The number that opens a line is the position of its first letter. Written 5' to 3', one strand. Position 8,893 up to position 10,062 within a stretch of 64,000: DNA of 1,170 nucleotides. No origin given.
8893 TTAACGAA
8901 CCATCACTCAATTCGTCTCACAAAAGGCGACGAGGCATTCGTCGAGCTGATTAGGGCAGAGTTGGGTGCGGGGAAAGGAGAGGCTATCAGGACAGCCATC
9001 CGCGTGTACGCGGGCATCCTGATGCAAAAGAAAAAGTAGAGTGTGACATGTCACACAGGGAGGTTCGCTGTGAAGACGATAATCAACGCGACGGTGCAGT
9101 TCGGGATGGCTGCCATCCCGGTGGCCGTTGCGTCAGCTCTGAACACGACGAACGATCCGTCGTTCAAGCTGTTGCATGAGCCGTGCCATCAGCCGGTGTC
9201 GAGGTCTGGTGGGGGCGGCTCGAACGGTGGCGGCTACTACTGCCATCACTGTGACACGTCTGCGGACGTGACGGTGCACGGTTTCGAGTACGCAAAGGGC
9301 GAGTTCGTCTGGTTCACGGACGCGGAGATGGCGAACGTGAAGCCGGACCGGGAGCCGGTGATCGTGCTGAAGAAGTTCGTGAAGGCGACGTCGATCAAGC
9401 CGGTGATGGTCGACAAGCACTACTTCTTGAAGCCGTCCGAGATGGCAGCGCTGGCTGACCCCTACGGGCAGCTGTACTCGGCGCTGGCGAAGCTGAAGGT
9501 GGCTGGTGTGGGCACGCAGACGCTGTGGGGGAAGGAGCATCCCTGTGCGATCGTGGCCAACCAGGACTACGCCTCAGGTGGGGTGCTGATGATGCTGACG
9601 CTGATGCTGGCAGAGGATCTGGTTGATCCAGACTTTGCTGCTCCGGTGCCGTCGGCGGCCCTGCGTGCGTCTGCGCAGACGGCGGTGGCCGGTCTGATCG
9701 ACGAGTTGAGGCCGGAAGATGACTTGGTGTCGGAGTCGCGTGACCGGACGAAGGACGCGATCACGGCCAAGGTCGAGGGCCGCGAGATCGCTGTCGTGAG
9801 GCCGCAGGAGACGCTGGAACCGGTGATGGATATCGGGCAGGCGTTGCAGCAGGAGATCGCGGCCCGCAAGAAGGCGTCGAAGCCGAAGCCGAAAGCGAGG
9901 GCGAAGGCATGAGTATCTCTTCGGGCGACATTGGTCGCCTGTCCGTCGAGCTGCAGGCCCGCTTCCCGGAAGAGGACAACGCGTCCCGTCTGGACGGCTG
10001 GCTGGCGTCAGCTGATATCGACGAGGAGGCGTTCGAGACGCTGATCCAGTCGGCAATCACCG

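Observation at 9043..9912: Phage-encoded Ku homolog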

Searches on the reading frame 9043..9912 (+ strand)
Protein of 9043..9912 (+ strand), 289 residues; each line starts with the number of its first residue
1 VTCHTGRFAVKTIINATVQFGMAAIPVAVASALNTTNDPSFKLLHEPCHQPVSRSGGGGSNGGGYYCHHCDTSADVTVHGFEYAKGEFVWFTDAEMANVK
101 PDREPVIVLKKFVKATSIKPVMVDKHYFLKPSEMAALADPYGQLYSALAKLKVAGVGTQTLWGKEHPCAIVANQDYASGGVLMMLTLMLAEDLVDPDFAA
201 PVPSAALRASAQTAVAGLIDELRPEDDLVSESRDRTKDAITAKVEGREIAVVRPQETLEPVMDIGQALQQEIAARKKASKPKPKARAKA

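Call 3: search_protein_families(library=pfam, proteins=[window:9043-9912:+], max_evalue=1)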
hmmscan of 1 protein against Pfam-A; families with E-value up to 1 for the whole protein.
window:9043-9912:+ (289 aa): 1 family
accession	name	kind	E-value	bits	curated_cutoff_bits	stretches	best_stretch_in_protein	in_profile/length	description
PF02735.22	Ku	-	1.3e-23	84.3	25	1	20-194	2-173/190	Ku70/Ku80 beta-barrel domain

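Call 4: search_protein_families(library=phrogs, proteins=[window:9043-9912:+], max_evalue=0.01)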
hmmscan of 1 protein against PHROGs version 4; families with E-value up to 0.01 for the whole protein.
window:9043-9912:+ (289 aa): 1 family
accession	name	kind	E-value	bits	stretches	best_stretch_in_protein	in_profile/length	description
phrog_4873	-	DNA, RNA and nucleotide metabolism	6.1e-22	79.4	1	11-288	2-272/299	Ku-like DNA end binding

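Call 5: search_protein_families(library=ncbifam, proteins=[window:9043-9912:+], max_evalue=1)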
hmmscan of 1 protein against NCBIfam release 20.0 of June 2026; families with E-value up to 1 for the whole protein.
window:9043-9912:+ (289 aa): 1 family
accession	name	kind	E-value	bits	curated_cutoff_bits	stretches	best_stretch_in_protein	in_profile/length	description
TIGR02772.2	Ku_bact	equivalog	2.1e-35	122.4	150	1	12-271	2-258/259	non-homologous end joining protein Ku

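Call 6: search_solved_structures(query=window:9043-9912:+, max_evalue=1, show_alignments=2)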
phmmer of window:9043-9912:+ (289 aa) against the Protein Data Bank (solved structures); distinct sequences matched with E-value up to 1: 3.
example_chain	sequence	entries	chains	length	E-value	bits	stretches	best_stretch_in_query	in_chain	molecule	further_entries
8v53_A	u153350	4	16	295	4.3e-16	62.5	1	6-283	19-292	Non-homologous end joining protein Ku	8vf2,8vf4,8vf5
9i91_A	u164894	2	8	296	4.2e-15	59.2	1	12-283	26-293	Non-homologous end joining protein Ku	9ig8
9vnq_A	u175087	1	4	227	7.7e-11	45.3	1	12-170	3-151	Non-homologous end joining protein Ku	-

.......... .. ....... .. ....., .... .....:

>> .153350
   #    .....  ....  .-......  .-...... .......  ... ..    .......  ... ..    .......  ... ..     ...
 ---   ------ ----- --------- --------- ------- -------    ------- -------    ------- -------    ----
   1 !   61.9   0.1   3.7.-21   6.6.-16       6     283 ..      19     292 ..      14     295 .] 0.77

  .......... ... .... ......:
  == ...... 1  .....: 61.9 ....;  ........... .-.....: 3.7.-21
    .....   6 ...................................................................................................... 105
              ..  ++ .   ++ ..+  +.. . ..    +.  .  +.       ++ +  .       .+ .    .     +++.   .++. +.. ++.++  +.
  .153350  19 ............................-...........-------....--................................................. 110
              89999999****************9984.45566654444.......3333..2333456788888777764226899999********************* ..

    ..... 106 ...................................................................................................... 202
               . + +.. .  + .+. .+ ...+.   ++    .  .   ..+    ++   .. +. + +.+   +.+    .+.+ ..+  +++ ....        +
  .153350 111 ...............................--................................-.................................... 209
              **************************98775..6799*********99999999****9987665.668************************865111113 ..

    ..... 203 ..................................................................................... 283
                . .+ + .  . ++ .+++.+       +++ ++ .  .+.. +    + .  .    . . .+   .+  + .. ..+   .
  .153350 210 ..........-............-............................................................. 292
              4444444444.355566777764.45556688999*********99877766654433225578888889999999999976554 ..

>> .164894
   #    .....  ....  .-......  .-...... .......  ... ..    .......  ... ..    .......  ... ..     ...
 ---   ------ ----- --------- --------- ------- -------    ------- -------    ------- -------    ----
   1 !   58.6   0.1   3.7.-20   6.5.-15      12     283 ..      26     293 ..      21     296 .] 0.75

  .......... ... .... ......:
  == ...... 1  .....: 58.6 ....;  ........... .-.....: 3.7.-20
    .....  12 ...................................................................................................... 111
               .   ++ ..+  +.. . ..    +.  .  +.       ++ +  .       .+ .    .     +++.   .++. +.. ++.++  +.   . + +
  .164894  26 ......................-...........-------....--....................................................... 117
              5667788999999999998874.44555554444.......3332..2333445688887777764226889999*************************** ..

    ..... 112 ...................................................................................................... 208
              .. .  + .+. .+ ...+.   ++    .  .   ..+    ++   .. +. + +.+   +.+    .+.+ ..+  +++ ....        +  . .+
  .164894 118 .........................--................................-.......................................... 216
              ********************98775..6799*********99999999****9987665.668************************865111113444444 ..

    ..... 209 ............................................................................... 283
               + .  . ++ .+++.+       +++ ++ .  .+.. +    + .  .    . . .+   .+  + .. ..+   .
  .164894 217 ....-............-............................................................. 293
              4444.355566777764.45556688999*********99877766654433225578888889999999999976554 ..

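Call 8: search_dna_similar(query=window:9043-9912:+, collection=phages, mode=protein, max_rows=60)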
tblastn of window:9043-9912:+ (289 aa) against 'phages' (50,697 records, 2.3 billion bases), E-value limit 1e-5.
Records with a match: 2; places in all: 2; records where one place covers at least 80% of the query: 1.
Best place of each record, by identity: <60% 2.
By first word of the organism name: Mycobacterium 1; Bacteriophage 1.
By host as written in the record: Mycolicibacterium septicum 1; - 1.
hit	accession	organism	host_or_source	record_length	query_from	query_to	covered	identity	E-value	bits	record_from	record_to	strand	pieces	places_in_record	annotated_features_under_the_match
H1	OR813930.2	Mycobacterium phage WXIN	Mycolicibacterium septicum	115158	9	245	82%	22.8%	3e-6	54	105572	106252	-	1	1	Ku domain protein | hypothetical protein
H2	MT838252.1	Bacteriophage sp.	human fecal samples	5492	4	199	68%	26.4%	1e-8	61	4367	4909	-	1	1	record has no annotation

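Call 13: find_homologous_proteins(query=window:9043-9912:+)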
Query window:9043-9912:+ (289 aa): 89 proteins with E <= 0.001 among 3527 candidates.
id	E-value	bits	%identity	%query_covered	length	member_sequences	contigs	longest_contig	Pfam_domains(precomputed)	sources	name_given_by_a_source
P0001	5.7e-182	621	100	97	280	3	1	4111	PF02735.23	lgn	-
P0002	3.0e-119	416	68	97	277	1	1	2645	PF02735.23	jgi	jgi:DNA end-binding protein Ku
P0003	1.1e-86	309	53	97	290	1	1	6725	PF02735.23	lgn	-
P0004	5.5e-77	277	53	90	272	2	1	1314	PF02735.23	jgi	jgi:DNA end-binding protein Ku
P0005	4.3e-66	241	46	84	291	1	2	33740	PF02735.23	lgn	-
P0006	5.0e-63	231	44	97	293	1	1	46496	PF02735.23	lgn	-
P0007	1.5e-61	226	42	96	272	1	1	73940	PF02735.23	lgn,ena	-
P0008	2.3e-58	216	44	92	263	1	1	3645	PF02735.23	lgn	-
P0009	3.7e-53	199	42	84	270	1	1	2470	PF02735.23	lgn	-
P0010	4.9e-53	199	41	94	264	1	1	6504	PF02735.23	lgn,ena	-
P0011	9.1e-51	191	42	83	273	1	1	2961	PF02735.23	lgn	-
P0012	3.6e-47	179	42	82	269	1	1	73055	PF02735.23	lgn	-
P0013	4.8e-43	166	37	88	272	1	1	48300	PF02735.23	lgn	-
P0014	1.2e-42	164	38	87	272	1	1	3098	PF02735.23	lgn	-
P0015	5.7e-42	162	42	78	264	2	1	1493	PF02735.23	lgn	-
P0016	1.1e-41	161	37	93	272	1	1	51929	PF02735.23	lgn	-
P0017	1.8e-37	147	35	91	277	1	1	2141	PF02735.23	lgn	-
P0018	3.5e-35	140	36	93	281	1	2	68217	PF02735.23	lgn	-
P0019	1.4e-29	122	31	93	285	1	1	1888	PF02735.23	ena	-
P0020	2.9e-29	121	33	94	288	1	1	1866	PF02735.23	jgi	-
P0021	1.1e-28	119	32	91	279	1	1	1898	PF02735.23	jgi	-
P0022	1.2e-28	119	34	96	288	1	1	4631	PF02735.23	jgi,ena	-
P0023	1.4e-28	118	31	97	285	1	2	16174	PF02735.23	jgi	jgi:DNA end-binding protein Ku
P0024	2.5e-28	117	33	97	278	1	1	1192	PF02735.23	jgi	jgi:DNA end-binding protein Ku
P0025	3.8e-28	117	33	97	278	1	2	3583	PF02735.23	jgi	jgi:DNA end-binding protein Ku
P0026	3.0e-27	114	32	97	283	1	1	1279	PF02735.23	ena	-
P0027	4.5e-27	113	33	97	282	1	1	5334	PF02735.23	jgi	jgi:DNA end-binding protein Ku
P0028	5.9e-27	113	32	97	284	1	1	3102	PF02735.23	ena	-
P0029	9.5e-27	112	33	96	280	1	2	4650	PF02735.23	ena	-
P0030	1.6e-26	112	31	90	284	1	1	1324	PF02735.23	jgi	jgi:DNA end-binding protein Ku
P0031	3.3e-26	110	31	97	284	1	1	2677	PF02735.23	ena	-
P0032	6.2e-26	110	32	92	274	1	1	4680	PF02735.23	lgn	-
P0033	3.6e-25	107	30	95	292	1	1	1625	PF02735.23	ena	-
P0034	4.7e-25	107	33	96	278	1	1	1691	PF02735.23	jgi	jgi:DNA end-binding protein Ku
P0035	2.6e-24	104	31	96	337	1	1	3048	PF02735.23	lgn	-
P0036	3.4e-14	71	29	94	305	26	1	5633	PF02735.23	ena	-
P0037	4.6e-14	71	30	97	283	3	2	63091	PF02735.23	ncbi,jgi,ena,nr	ncbi:MAG: Ku protein [Chloroflexi bacterium]|nr:MAG: Ku protein [Chloroflexota bacterium] TMD65840.1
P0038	5.6e-14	70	31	93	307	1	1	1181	PF02735.23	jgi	jgi:DNA end-binding protein Ku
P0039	6.3e-14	70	31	93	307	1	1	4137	PF02735.23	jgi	jgi:DNA end-binding protein Ku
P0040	2.7e-13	68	30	93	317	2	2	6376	PF02735.23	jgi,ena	-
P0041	2.9e-13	68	29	94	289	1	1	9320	PF02735.23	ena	-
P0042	3.1e-13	68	30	96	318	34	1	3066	PF02735.23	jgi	-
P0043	3.5e-13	68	30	95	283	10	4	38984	PF02735.23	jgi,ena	-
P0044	5.0e-13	67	29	94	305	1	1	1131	PF02735.23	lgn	-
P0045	5.3e-13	67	29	94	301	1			PF02735.23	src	-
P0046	5.9e-13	67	29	92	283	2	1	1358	PF02735.23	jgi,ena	-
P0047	8.2e-13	67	29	96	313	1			PF02735.23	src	-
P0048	8.2e-13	67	28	93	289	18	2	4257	PF02735.23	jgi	-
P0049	8.5e-13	67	28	93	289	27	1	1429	PF02735.23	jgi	-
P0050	1.1e-12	66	28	97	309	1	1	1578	PF02735.23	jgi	jgi:DNA end-binding protein Ku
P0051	1.5e-12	66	28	94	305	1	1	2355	PF02735.23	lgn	-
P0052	2.0e-12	65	28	95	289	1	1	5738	PF02735.23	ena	-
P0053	3.5e-12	65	29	96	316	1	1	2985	PF02735.23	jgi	jgi:DNA end-binding protein Ku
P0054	4.8e-12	64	30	95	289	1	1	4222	PF02735.23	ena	-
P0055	6.1e-12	64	28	95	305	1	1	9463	PF02735.23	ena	-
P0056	7.1e-12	63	28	95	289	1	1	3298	PF02735.23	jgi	jgi:DNA end-binding protein Ku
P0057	7.7e-12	63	28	94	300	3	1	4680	PF02735.23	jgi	jgi:DNA end-binding protein Ku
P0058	8.9e-12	63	29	95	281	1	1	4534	PF02735.23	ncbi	-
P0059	1.2e-11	63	27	92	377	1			PF02735.23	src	-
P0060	1.8e-11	62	26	97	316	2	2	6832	PF02735.23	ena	-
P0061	3.0e-11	61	28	93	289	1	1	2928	PF02735.23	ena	-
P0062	4.5e-11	61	26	97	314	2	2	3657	PF02735.23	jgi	jgi:DNA end-binding protein Ku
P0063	4.5e-11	61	28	93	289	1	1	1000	PF02735.23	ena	-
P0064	4.6e-11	61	26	97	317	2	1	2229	PF02735.23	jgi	jgi:DNA end-binding protein Ku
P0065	6.2e-11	60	28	99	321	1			PF02735.23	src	-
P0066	7.6e-11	60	28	92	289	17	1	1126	PF02735.23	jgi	-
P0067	9.0e-11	60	28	92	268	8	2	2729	PF02735.23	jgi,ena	-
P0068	1.5e-10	59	29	89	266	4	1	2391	PF02735.23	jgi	-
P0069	2.1e-10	59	32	63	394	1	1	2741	PF02735.23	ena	-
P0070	5.0e-10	57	27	94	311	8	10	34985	PF02735.23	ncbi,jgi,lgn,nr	ncbi:MAG TPA: Ku protein [Candidatus Dormibacteraeota bacterium]|jgi:DNA end-binding protein Ku|nr:K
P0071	5.8e-10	57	28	92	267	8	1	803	PF02735.23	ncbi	ncbi:MAG: Ku protein, partial [Armatimonadetes bacterium 13_1_40CM_3_65_7]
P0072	1.3e-9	56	27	68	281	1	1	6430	PF02735.23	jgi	-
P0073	1.3e-9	56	28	62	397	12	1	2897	PF02735.23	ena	-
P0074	1.5e-9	56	26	86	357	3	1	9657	PF02735.23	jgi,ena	-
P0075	3.2e-9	55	29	68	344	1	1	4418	PF02735.23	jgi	jgi:DNA end-binding protein Ku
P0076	3.5e-9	55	28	91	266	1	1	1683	PF02735.23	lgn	-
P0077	4.9e-9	54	26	92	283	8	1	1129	PF02735.23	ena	-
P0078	1.0e-8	53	26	89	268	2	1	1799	PF02735.23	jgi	jgi:DNA end-binding protein Ku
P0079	1.6e-8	52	27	89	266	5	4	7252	PF02735.23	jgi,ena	-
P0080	3.7e-8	51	28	89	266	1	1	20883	PF02735.23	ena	-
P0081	6.7e-8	50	27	89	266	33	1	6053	PF02735.23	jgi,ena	-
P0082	4.6e-7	48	29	70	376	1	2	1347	PF02735.23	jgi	jgi:DNA end-binding protein Ku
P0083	1.4e-6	46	24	84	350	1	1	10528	PF02735.23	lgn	-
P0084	1.7e-6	46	26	82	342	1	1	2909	PF02735.23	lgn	-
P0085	4.7e-6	44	28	43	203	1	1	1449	PF02735.23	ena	-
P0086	6.2e-6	44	25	93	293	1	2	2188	PF02735.23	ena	-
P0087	3.9e-5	41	25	94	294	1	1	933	PF02735.23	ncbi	-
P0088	1.6e-4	39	26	94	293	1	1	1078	PF02735.23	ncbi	-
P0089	2.5e-4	39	25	96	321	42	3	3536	PF02735.23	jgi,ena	-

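Call 14: find_related_loci(query=window:9043-9912:+, collection=viral_contigs, flank=10000)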
Query window:9043-9912:+ (289 aa) in viral_contigs; peptide patterns used: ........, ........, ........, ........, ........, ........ (x = any residue, [..] = any of these).
12 stretches matched a pattern, but none encodes a relative of the query by tblastn (E <= 1e-3).

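Call 24: find_encoding_contigs(protein=P0007, flank=10000, max_places=2)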
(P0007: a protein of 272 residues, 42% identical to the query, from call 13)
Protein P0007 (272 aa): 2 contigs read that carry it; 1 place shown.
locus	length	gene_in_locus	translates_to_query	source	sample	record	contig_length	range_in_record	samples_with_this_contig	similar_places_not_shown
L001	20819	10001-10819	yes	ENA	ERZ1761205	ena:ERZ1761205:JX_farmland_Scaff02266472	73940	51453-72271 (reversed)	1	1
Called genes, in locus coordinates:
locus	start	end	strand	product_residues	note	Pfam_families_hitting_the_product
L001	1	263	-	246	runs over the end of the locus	PF00722:Glyco_hydro_16 (weak)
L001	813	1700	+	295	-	-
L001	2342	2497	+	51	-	-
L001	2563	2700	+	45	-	-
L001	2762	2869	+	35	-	-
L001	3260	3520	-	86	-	-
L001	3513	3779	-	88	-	-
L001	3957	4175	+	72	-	-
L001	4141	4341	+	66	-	-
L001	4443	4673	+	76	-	-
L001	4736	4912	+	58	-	-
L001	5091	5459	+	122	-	PF20274:cREC_REC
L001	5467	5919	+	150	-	-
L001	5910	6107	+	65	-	-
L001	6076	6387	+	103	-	-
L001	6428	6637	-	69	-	-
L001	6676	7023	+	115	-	-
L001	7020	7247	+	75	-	PF13560:HTH_31, PF12844:HTH_19 (weak), PF01381:HTH_3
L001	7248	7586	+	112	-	-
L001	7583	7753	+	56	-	-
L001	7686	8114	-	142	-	-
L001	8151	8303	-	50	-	-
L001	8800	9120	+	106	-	-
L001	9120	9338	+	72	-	-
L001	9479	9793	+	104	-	-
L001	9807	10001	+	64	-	-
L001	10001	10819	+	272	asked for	PF02735:Ku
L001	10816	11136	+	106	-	-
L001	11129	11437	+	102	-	-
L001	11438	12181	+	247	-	-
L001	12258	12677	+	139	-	-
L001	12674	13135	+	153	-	-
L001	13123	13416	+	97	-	-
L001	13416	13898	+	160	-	-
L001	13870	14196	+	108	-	-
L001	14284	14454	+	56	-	-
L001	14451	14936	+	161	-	PF14081:DUF4262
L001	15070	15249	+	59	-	-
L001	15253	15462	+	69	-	-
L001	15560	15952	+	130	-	-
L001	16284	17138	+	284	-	-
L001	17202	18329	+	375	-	PF01370:Epimerase, PF04321:RmlD_sub_bind (weak), PF16363:GDP_Man_Dehyd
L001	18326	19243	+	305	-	PF01073:3Beta_HSD (faint), PF01370:Epimerase, PF02719:Polysacc_synt_2 (faint), PF04321:RmlD_sub_bind, PF16363:GDP_Man_Dehyd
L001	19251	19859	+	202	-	-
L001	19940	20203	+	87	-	-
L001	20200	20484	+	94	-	-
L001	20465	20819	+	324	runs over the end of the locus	PF01555:N6_N4_Mtase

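Call 25: find_encoding_contigs(protein=P0001, flank=10000, max_places=3)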
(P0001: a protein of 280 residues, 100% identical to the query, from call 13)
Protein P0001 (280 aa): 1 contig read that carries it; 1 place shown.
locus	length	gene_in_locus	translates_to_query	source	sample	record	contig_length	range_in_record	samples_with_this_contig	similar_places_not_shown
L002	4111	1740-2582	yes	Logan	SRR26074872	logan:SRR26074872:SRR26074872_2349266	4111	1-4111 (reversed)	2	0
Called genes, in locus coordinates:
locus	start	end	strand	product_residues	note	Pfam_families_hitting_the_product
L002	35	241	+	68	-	-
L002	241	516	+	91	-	-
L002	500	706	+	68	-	-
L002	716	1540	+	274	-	-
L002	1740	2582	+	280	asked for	PF02735:Ku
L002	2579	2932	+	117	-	-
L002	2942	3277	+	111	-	-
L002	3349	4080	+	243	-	PF20530:DUF6745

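Call 54: find_encoding_contigs(protein=P0006, flank=10000, max_places=1)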
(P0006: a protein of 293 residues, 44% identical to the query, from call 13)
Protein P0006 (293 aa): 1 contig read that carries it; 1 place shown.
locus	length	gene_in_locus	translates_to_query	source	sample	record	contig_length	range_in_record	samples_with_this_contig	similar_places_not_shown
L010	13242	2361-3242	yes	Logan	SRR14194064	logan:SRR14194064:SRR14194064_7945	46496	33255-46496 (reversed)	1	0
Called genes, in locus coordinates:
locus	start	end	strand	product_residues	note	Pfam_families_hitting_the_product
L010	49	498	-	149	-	-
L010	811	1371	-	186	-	PF04542:Sigma70_r2 (weak)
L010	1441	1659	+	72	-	-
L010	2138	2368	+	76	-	-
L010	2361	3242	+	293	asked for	PF02735:Ku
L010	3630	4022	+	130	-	-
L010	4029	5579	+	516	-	-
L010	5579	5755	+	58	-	-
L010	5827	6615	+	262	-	-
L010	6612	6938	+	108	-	-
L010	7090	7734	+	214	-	-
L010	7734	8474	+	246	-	PF01471:PG_binding_1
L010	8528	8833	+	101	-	PF04545:Sigma70_r4 (weak)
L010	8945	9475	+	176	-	-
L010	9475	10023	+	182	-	-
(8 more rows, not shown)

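Call 55: find_encoding_contigs(protein=P0012, flank=10000, max_places=1)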
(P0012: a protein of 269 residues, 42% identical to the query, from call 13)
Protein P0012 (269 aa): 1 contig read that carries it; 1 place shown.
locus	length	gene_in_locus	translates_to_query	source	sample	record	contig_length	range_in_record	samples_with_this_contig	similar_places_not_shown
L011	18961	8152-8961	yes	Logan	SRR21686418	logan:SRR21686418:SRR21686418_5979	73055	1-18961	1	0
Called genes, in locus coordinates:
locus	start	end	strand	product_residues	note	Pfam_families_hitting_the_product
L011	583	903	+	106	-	-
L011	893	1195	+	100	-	-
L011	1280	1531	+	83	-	-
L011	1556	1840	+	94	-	-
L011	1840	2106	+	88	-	-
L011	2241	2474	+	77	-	-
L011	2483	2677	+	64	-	-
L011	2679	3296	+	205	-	-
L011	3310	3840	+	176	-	-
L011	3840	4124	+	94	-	-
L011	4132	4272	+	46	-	-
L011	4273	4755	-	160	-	-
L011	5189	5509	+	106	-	-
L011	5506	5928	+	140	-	-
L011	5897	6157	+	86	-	-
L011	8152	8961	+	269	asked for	PF02735:Ku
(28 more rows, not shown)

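Call 56: find_encoding_contigs(protein=P0018, flank=10000, max_places=1)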
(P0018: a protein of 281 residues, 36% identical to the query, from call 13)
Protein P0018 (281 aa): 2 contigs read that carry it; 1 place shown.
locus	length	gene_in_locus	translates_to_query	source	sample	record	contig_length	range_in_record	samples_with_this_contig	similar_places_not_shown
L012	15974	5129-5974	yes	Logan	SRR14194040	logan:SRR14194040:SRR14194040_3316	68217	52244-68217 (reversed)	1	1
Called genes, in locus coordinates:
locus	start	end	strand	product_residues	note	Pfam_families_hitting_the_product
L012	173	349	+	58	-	-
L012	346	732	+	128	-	PF10686:YAcAr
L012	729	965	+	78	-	-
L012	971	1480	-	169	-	-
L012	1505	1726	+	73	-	-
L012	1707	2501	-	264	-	PF02195:ParB_N (faint)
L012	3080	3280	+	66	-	-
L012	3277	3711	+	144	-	-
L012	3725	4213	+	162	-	-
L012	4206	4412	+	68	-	-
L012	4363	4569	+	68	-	-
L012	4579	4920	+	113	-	-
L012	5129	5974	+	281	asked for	PF02735:Ku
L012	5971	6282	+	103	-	-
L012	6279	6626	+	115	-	-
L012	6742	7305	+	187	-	PF20530:DUF6745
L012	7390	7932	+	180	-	-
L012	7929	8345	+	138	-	-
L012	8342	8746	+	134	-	-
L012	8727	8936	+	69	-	-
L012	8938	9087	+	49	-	-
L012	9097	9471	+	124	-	-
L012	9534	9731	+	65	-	-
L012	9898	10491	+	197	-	-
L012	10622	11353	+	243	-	-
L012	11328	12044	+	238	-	-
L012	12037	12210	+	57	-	-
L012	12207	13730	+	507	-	PF01170:UPF0020 (faint), PF01555:N6_N4_Mtase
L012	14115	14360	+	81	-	PF05866:RusA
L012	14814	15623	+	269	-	-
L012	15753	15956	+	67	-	-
